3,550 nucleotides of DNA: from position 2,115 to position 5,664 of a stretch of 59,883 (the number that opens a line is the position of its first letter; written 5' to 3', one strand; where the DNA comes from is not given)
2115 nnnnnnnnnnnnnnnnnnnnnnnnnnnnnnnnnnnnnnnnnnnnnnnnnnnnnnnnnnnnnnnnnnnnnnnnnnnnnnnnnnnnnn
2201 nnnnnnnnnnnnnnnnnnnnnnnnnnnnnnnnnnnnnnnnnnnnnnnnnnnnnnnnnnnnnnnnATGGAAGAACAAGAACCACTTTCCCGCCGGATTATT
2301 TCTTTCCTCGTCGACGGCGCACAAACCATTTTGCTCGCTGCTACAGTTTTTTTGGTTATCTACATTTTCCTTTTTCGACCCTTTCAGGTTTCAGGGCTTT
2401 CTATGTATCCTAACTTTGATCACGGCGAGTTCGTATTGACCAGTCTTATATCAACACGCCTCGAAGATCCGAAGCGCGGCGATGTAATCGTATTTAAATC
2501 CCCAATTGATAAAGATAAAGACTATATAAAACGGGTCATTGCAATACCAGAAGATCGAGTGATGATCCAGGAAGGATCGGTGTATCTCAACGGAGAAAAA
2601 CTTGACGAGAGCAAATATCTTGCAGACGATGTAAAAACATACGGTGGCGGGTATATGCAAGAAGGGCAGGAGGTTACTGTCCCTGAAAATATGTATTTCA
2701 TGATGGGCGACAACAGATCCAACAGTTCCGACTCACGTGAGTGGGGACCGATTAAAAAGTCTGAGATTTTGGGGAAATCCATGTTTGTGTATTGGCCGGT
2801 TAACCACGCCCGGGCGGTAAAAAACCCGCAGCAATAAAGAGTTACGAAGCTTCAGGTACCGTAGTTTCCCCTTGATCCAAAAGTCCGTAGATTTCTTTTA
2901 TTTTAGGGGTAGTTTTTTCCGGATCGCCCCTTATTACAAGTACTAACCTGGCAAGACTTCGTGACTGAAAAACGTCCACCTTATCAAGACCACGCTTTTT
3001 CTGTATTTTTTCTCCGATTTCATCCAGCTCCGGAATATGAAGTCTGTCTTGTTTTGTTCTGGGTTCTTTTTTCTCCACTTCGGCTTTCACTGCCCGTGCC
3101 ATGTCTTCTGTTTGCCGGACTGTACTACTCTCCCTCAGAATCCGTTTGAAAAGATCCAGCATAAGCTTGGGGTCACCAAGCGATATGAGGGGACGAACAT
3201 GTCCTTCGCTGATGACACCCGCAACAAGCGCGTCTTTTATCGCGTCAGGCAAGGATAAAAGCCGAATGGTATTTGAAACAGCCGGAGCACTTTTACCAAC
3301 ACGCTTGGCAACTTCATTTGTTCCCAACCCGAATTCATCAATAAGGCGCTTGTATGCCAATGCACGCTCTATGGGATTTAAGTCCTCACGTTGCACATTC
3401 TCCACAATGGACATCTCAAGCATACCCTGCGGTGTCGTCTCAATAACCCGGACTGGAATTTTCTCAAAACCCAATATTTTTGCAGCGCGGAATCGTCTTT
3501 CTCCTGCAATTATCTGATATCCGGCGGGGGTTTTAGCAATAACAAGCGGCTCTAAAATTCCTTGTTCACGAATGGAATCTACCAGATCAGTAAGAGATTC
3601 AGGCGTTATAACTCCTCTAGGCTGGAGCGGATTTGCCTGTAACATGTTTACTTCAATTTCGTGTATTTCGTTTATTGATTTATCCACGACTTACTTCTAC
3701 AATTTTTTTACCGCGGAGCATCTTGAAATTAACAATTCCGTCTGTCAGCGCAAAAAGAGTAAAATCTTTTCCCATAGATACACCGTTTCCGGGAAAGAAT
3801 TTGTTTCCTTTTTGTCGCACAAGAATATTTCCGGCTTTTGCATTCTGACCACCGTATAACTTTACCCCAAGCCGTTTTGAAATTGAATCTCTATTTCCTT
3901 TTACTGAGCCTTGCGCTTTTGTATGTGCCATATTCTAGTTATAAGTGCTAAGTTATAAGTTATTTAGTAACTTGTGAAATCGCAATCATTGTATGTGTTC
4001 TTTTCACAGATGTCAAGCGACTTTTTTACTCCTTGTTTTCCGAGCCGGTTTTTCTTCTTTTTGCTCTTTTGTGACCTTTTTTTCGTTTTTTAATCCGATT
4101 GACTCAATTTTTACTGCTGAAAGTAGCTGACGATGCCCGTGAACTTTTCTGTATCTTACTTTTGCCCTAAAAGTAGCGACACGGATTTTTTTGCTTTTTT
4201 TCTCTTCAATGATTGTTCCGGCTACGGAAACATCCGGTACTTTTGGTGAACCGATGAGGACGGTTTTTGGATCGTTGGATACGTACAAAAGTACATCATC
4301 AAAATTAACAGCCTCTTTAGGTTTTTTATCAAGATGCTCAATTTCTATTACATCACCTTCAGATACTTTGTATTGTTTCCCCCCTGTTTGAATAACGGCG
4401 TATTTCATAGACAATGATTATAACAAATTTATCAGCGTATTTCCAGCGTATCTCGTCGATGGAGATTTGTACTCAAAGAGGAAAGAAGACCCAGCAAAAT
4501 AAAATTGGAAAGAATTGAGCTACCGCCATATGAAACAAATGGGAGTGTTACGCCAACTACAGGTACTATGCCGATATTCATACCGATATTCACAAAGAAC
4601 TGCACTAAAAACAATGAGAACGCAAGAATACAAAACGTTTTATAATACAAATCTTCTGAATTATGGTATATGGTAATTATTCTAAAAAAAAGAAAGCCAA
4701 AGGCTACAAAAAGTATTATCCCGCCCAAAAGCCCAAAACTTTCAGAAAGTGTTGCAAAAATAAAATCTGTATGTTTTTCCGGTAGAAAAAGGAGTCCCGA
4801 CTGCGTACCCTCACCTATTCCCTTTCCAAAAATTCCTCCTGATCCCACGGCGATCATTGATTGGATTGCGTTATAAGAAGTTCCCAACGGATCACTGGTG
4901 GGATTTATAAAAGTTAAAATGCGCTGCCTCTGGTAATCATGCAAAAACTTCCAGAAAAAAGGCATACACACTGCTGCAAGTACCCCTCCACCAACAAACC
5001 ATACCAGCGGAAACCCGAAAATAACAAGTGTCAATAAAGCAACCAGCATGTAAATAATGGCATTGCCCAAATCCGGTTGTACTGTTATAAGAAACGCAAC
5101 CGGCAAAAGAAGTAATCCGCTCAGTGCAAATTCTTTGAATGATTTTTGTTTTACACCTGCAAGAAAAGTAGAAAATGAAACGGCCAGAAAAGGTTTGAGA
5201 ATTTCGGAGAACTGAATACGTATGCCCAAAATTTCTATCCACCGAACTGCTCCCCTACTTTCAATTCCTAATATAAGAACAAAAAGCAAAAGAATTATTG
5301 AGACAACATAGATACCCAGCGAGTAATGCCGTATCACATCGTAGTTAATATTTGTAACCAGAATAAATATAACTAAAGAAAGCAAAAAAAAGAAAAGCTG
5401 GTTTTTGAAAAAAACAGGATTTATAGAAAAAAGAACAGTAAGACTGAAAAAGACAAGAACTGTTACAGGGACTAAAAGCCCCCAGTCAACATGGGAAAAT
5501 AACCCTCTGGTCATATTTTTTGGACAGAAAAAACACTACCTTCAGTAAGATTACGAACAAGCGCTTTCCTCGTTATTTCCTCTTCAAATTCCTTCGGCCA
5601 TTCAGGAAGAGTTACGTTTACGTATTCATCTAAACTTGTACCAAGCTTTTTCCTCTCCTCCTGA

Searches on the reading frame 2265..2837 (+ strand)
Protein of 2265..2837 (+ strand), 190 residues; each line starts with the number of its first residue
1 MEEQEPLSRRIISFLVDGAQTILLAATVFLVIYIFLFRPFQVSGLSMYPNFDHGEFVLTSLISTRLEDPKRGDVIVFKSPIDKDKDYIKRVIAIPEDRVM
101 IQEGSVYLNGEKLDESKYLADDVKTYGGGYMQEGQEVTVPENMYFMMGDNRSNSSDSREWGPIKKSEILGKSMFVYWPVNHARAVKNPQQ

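Call 31: search_protein_families(library=pfam, proteins=[window:2265-2837:+], max_evalue=0.001)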
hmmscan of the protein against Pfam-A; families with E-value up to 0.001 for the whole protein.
window:2265-2837:+ (190 aa): 1 family
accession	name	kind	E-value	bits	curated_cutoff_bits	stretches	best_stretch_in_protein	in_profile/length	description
PF10502.14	Peptidase_S26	-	8.7e-48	162.9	22.9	1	19-177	5-168/168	Signal peptidase, peptidase S26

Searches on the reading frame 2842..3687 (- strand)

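Call 31: search_protein_families(library=pfam, proteins=[window:2842-3687:-], max_evalue=0.001)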
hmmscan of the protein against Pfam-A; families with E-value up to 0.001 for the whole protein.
window:2842-3687:- (281 aa): 2 families
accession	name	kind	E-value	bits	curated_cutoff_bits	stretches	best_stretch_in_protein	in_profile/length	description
PF17762.8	HTH_ParB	-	2.1e-32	111.7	22.6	1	101-201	1-101/102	ParB HTH domain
PF02195.25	ParB_N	-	1.4e-27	96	26.3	1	7-99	2-95/95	ParB N-terminal domain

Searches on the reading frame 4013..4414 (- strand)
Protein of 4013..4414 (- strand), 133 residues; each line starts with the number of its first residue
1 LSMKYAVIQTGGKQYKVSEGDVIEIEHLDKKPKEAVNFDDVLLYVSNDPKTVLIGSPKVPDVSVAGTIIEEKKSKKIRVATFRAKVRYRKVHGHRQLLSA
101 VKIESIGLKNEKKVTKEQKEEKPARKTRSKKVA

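Call 31: search_protein_families(library=pfam, proteins=[window:4013-4414:-], max_evalue=0.001)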
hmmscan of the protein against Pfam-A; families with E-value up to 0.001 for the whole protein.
window:4013-4414:- (133 aa): 1 family
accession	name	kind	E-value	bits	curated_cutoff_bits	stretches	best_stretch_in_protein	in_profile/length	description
PF00829.26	Ribosomal_L21p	-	8e-30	103.5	27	1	5-106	2-99/99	Ribosomal prokaryotic L21 protein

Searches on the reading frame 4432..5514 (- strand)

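Call 31: search_protein_families(library=pfam, proteins=[window:4432-5514:-], max_evalue=0.001)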
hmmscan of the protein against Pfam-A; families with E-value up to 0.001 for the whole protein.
window:4432-5514:- (360 aa): 1 family
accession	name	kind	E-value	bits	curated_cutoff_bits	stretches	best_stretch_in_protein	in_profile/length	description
PF01098.24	FTSW_RODA_SPOVE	-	3.6e-85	286.5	26.4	1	11-350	14-353/356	Cell cycle protein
